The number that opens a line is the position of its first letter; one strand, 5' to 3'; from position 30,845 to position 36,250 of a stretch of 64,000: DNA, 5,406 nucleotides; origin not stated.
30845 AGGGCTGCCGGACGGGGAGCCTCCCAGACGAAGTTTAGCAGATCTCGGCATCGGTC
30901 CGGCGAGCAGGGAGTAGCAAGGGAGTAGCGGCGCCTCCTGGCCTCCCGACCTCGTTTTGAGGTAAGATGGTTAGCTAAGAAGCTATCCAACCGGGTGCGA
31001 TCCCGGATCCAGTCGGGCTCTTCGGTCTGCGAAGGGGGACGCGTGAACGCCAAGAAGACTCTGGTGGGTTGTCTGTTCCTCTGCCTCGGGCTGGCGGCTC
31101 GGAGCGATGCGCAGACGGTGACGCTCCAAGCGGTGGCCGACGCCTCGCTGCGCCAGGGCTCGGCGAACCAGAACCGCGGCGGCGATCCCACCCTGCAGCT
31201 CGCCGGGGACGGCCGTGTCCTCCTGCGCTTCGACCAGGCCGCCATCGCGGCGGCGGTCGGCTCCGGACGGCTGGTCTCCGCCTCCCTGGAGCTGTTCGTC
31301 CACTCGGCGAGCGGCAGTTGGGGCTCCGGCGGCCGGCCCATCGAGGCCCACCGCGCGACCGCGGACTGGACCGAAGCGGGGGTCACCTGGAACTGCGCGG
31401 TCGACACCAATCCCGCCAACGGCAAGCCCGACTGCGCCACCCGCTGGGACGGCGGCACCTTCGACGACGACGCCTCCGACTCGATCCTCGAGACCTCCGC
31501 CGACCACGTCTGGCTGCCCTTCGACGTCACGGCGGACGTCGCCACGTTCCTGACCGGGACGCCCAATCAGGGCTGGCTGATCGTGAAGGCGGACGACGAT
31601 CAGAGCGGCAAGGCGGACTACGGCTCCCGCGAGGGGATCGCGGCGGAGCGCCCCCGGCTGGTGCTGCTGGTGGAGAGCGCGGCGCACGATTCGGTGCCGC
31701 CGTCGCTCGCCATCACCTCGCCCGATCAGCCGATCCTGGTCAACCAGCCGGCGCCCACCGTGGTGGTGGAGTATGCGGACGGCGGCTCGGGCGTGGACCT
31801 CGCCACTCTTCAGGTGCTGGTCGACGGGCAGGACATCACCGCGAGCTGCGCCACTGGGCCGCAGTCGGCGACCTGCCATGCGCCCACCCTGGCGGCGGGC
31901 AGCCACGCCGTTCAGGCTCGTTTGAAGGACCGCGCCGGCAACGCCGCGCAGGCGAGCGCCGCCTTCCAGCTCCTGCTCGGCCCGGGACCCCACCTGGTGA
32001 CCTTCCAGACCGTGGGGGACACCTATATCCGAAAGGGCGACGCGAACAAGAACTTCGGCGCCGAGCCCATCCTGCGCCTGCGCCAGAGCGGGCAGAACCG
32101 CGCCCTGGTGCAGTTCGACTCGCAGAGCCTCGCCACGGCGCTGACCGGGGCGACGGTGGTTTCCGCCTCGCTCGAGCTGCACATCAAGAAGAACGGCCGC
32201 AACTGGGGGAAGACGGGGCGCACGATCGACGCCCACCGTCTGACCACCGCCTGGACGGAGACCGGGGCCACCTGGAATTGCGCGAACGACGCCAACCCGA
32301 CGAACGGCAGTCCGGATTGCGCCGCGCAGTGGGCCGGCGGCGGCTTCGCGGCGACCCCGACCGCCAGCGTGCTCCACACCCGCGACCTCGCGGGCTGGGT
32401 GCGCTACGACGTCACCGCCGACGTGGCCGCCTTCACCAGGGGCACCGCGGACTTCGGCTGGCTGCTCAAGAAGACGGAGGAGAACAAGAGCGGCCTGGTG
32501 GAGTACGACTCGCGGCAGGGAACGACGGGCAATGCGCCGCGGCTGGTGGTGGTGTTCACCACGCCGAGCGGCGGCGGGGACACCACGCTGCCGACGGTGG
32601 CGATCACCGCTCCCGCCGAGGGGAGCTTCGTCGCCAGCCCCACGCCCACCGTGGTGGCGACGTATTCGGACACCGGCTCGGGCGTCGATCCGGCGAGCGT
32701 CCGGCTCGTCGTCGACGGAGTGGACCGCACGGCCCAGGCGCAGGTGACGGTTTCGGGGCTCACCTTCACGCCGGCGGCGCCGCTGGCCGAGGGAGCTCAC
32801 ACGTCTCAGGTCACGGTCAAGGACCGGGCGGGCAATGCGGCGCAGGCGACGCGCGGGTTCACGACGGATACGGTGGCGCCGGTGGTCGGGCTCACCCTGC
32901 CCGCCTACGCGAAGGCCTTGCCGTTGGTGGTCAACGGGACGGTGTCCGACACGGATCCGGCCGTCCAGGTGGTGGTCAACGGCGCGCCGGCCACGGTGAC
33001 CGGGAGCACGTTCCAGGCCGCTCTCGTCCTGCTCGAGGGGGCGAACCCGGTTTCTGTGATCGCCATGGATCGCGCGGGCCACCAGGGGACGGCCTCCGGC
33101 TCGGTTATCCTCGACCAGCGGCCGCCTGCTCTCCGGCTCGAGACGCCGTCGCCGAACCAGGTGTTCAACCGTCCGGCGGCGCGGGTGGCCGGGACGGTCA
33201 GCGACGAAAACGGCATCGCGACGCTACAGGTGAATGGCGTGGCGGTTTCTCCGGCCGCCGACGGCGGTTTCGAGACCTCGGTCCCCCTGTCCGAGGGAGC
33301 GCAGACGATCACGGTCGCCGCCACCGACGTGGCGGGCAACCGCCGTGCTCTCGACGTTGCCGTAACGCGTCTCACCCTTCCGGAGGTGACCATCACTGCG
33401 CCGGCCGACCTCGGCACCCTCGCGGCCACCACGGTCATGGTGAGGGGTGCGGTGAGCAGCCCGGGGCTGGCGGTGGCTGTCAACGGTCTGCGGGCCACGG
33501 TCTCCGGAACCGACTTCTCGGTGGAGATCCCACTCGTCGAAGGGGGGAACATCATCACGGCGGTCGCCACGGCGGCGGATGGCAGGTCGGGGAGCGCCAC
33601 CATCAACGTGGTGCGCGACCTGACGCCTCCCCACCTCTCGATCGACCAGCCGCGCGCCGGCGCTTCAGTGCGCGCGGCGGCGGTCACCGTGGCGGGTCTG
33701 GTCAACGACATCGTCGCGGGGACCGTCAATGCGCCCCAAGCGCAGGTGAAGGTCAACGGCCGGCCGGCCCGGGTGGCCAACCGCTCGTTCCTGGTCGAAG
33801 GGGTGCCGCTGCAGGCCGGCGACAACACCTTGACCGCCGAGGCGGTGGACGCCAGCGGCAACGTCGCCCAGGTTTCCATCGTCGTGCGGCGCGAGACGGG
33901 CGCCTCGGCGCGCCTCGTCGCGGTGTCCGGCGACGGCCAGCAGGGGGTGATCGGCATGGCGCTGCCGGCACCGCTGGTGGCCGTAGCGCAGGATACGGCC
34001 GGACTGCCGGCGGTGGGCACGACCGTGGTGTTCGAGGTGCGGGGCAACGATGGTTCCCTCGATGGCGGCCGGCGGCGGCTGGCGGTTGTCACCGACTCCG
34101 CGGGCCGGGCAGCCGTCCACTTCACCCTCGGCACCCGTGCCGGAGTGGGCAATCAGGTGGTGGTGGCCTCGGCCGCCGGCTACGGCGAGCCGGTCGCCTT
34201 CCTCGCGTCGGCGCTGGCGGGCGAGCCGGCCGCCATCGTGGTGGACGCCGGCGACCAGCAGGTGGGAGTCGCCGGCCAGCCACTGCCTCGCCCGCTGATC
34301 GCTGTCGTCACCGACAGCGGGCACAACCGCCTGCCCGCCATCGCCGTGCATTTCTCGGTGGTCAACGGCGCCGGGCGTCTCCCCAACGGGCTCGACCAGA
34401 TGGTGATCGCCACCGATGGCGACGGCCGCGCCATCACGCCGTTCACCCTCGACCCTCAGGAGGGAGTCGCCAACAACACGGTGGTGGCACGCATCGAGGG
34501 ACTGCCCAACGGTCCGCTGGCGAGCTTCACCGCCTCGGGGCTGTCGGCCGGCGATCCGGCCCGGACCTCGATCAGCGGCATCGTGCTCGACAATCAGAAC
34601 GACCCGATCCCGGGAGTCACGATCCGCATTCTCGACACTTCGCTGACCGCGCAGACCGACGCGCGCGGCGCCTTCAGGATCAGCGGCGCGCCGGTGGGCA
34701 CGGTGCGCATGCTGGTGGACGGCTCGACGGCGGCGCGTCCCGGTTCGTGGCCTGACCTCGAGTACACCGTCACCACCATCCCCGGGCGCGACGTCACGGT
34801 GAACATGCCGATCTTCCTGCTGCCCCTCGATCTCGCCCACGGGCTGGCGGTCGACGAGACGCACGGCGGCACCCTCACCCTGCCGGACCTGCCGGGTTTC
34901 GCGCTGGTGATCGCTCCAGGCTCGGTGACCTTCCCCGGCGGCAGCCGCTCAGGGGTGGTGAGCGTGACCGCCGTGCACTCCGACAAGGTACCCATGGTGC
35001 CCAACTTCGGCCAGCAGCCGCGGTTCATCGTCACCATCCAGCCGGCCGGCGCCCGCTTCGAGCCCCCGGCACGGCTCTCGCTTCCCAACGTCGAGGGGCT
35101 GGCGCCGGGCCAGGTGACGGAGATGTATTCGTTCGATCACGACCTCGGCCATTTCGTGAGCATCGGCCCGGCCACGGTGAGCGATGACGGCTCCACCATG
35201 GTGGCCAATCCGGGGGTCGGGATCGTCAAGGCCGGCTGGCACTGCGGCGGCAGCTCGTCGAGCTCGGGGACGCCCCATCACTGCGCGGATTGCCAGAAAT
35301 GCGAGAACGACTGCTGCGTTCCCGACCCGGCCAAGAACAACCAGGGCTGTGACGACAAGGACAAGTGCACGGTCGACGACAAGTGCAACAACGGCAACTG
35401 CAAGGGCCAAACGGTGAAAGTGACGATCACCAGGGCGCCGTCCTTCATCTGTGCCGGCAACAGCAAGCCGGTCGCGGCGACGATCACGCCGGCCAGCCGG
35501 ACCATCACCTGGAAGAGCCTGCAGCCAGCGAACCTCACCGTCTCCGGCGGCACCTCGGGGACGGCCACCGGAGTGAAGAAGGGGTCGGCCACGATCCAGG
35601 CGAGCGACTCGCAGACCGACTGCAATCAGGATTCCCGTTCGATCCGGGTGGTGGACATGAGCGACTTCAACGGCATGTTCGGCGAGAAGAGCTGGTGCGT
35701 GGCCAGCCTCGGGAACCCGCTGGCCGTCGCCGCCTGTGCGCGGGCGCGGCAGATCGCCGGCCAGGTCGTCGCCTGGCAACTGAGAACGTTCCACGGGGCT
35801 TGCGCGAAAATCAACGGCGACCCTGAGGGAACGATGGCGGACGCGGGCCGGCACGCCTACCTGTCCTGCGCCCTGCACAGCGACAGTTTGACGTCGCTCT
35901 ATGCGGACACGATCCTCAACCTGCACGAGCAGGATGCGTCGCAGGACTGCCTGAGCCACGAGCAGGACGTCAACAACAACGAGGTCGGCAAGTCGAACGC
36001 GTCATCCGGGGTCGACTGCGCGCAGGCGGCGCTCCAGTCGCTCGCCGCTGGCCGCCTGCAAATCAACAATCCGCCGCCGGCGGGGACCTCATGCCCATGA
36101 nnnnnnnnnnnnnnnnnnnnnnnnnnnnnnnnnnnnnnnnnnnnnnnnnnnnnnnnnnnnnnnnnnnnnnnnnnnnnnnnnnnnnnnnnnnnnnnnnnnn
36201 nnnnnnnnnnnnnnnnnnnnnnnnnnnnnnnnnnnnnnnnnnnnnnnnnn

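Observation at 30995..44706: Compact five-gene cluster: two giant secreted proteins of about 1700 aa each, a small secreted partner, a GT-like protein and a Tat-secreted vanadium-haloperoxidase-like enzyme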

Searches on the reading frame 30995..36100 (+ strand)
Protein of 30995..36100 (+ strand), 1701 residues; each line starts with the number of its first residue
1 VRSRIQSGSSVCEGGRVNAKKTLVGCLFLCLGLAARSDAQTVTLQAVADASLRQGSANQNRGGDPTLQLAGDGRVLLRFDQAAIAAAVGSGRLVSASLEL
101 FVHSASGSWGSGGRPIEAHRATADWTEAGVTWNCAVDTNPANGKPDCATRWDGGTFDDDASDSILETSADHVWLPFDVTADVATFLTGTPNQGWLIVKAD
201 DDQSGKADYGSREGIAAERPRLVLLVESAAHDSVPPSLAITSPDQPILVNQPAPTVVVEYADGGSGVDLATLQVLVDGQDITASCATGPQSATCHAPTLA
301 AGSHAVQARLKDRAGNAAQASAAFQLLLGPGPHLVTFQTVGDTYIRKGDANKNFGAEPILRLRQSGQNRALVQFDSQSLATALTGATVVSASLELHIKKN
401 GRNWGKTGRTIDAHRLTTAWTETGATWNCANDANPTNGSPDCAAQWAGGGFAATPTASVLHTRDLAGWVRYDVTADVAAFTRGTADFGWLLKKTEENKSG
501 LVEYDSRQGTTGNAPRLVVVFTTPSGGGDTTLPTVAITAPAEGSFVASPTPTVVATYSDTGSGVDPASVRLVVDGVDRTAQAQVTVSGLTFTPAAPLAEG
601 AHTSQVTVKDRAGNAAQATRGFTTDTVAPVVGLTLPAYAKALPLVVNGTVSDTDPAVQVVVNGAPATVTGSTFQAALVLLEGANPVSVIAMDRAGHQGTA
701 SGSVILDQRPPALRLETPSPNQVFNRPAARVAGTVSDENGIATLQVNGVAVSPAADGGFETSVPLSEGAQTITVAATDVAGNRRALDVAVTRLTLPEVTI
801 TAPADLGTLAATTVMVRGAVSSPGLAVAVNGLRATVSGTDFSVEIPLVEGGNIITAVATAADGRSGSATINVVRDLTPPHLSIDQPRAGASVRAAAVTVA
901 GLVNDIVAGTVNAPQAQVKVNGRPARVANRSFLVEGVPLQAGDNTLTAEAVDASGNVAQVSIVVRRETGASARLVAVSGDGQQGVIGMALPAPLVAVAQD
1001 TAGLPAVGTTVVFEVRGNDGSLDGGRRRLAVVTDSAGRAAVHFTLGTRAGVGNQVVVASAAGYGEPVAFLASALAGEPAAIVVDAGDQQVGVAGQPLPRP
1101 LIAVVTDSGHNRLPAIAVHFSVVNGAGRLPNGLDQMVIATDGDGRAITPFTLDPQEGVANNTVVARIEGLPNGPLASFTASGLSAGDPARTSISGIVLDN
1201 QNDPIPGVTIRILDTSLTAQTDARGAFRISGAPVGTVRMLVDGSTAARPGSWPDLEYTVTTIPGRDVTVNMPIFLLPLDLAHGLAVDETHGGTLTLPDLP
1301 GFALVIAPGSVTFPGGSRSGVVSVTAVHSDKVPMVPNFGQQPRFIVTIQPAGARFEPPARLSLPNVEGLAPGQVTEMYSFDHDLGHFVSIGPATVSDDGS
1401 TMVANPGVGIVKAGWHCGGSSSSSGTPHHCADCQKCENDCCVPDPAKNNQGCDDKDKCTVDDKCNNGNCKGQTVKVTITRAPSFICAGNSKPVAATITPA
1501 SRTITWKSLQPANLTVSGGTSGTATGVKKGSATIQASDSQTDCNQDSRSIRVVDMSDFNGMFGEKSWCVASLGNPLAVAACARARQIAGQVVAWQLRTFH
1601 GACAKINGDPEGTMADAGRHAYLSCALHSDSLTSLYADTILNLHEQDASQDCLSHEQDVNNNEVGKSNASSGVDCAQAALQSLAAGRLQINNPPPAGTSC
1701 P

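Call 3: search_protein_families(library=pfam, proteins=[window:30995-36100:+], max_evalue=0.01)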
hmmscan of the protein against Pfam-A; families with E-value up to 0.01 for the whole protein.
window:30995-36100:+ (1701 aa): 11 families
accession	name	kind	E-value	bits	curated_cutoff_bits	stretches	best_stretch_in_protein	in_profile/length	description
PF09136.16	Glucodextran_B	-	2.6e-56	187.9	27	4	711-791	1-80/83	Glucodextranase, domain B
PF24517.2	CBM96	-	6.3e-32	111.1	26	3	335-430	3-95/164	Carbohydrate-binding module family 96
PF19077.6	Big_13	-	4.2e-19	69.4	27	2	560-626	32-102/102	Bacterial Ig-like domain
PF17957.7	Big_7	-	2.5e-11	44.5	24.1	2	533-606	1-70/70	Bacterial Ig domain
PF13620.12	CarboxypepD_reg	-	2.7e-09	37.7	32.3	1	1192-1242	1-55/82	Carboxypeptidase regulatory-like domain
PF13715.12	CarbopepD_reg_2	-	1.4e-07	31.9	32.2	1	1193-1241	1-50/88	CarboxypepD_reg-like domain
PF12733.13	Cadherin-like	-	5.6e-06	27.1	24.2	1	729-792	27-88/89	Cadherin-like beta sandwich domain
PF02494.22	HYR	-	5.1e-05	24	21.7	0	298-320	53-75/81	HYR domain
PF22322.1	DUF6973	-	8.9e-05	22.5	27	1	1611-1672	35-103/124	Domain of unknown function (DUF6973)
PF02368.24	Big_2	-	0.0013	19.1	22.8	1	1476-1540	5-70/79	Bacterial Ig-like domain (group 2)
PF12245.14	Big_3_2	-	0.006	17.2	23.3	0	568-625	64-121/122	Bacterial Ig-like domain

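Call 4: search_protein_families(library=ncbifam, proteins=[window:30995-36100:+], max_evalue=0.01)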
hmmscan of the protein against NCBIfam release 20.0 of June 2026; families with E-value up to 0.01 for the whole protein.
window:30995-36100:+ (1701 aa): 4 families
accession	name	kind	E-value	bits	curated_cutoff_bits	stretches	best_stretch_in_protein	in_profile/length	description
NF033679.1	DNRLRE_dom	domain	1.3e-41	142.4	34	2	342-519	2-163/164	DNRLRE domain-containing protein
NF047446.1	barrel_OmpL47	domain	1.1e-07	32.2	40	0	940-961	41-62/68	OmpL47-type beta-barrel domain-containing protein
NF033510.3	Ca_tandemer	repeat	1.9e-06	28.1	50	1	704-783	4-95/96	Ca2+-stabilized repeat-containing adhesin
TIGR04056.1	OMP_RagA_SusC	subfamily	0.00054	18.4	368.25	1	1192-1231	2-41/981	SusC/RagA family TonB-linked outer membrane protein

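Call 46: search_solved_structures(query=window:31043-36100:+, max_evalue=0.01)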
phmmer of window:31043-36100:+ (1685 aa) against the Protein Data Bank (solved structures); distinct sequences matched with E-value up to 0.01: 1.
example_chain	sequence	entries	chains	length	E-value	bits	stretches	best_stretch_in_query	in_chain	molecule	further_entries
2yn3_A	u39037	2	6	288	9.1e-08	33.1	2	715-793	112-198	PUTATIVE INNER MEMBRANE PROTEIN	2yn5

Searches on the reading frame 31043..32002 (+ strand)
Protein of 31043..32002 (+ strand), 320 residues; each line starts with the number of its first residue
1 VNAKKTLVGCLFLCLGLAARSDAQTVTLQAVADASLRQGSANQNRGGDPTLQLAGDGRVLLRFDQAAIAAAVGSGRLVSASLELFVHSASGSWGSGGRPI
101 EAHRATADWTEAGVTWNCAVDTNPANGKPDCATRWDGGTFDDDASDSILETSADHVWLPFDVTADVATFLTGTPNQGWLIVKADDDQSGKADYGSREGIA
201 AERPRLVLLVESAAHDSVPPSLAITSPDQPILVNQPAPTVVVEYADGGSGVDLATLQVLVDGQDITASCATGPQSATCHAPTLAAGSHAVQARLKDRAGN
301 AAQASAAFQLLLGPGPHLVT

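Call 51: search_protein_families(library=pfam, proteins=[window:31043-32002:+], max_evalue=0.05)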
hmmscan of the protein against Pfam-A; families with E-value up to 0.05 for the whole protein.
window:31043-32002:+ (320 aa): 5 families
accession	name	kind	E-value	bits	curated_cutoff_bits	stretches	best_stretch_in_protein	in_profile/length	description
PF24517.2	CBM96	-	4.8e-14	53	26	2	25-118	2-94/164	Carbohydrate-binding module family 96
PF19077.6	Big_13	-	1.3e-05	26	27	1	252-307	39-97/102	Bacterial Ig-like domain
PF17957.7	Big_7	-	0.0002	22.4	24.1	1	220-292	1-70/70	Bacterial Ig domain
PF16640.11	Big_3_5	-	0.0052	17.7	35.5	1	234-307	11-82/88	Bacterial Ig-like domain (group 3)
PF09136.16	Glucodextran_B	-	0.038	14.3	27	0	220-305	1-76/83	Glucodextranase, domain B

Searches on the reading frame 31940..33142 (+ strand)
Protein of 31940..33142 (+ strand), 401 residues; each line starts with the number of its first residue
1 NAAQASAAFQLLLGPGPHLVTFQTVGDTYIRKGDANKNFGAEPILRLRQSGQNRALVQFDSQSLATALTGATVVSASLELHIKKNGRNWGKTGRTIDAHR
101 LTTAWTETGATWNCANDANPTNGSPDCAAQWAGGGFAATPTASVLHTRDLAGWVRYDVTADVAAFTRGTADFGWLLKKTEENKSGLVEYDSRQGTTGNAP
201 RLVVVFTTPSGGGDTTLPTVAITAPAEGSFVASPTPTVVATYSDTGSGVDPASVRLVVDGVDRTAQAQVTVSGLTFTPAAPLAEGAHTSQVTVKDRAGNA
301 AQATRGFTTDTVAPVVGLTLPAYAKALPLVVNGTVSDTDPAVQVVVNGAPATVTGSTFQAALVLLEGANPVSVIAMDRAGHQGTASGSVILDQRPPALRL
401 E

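Call 51: search_protein_families(library=pfam, proteins=[window:31940-33142:+], max_evalue=0.05)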
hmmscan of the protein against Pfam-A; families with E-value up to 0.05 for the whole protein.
window:31940-33142:+ (401 aa): 6 families
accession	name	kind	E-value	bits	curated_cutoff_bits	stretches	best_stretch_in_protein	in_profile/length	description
PF24517.2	CBM96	-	7.8e-19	68.5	26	2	20-115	3-95/164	Carbohydrate-binding module family 96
PF09136.16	Glucodextran_B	-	3.4e-15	56.2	27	2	329-392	19-82/83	Glucodextranase, domain B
PF19077.6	Big_13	-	1.2e-09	39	27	1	245-311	32-102/102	Bacterial Ig-like domain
PF17957.7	Big_7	-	2.8e-06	28.3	24.1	1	218-291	1-70/70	Bacterial Ig domain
PF13205.12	Big_5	-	0.0076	17.4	23.6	1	214-309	1-105/105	Bacterial Ig-like domain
PF02494.22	HYR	-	0.039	14.7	21.7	0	273-303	45-75/81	HYR domain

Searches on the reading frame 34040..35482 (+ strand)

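Call 51: search_protein_families(library=pfam, proteins=[window:34040-35482:+], max_evalue=0.05)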
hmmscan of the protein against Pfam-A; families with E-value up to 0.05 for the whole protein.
window:34040-35482:+ (481 aa): 3 families
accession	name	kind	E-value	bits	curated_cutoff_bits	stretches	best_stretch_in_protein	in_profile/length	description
PF13620.12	CarboxypepD_reg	-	1.7e-11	44.7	32.3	1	177-232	1-55/82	Carboxypeptidase regulatory-like domain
PF13715.12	CarbopepD_reg_2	-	3.1e-08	34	32.2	1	178-226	1-50/88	CarboxypepD_reg-like domain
PF02369.22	Big_1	-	8.7e-08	32.6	34.9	1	86-152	21-80/93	Bacterial Ig-like domain (group 1)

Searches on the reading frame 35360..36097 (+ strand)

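Call 51: search_protein_families(library=pfam, proteins=[window:35360-36097:+], max_evalue=0.05)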
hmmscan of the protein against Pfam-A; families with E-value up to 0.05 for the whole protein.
window:35360-36097:+ (246 aa): 2 families
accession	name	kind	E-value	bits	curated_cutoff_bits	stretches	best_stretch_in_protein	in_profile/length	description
PF22322.1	DUF6973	-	5.4e-06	26.5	27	1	156-217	35-103/124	Domain of unknown function (DUF6973)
PF02368.24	Big_2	-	3.8e-05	24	22.8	1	21-85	5-70/79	Bacterial Ig-like domain (group 2)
